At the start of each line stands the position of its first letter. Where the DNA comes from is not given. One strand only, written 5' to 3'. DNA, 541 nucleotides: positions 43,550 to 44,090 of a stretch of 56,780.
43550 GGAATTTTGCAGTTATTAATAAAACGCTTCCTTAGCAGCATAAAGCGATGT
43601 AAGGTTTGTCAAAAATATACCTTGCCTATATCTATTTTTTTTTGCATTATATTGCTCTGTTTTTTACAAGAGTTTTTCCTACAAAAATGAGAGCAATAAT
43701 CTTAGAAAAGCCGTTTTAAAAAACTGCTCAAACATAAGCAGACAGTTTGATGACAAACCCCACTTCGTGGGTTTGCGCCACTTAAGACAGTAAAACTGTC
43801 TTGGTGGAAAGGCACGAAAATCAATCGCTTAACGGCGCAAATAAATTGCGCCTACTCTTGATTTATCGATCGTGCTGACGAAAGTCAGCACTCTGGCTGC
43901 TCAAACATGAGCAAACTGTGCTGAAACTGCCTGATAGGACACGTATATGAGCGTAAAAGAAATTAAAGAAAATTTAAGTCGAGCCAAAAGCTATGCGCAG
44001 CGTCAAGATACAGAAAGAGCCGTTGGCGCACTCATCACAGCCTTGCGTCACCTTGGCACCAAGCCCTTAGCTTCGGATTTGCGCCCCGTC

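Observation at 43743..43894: Family of ~150-nt multi-hairpin intergenic repeats with compensatory base changes (4 copies in the window)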

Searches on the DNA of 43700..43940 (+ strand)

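Call 9: search_rna_families(source=window, start=43700, end=43940, threshold=evalue, max_evalue=10)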
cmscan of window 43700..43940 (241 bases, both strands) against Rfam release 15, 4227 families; matches with E-value up to 10: 5.
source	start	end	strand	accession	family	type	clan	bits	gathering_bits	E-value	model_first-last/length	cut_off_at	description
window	43711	43808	-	RF02071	STnc280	Gene; sRNA;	-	16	80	2.2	1-83/83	no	Salmonella enterica sRNA STnc280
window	43704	43740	+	RF01726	SAM-II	Cis-reg; riboswitch;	-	13.8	44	4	1-60/60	no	SAM-II riboswitch aptamer (SAM-II long loop)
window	43834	43883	+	RF02678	Hatchet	Gene; ribozyme;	-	13.5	51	4.5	35-127/133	no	Hatchet ribozyme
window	43700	43717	-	RF00032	Histone3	Cis-reg;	-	10.9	34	7.6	1-18/46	3'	Histone 3' UTR stem-loop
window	43849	43862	-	RF02914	DUF805b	Cis-reg;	CL00115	9.4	35.6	6.6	1-35/35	no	DUF805b RNA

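Call 51: search_dna_similar(query=window:43743-43894:+, collection=plasmids, mode=distant, max_evalue=0.001)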
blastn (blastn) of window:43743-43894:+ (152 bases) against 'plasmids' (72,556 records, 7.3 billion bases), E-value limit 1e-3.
No match.

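Call 52: search_dna_similar(query=window:43743-43894:+, collection=phages, mode=distant, max_evalue=0.001)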
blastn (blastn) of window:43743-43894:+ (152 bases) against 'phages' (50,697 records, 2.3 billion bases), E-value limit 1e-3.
No match.
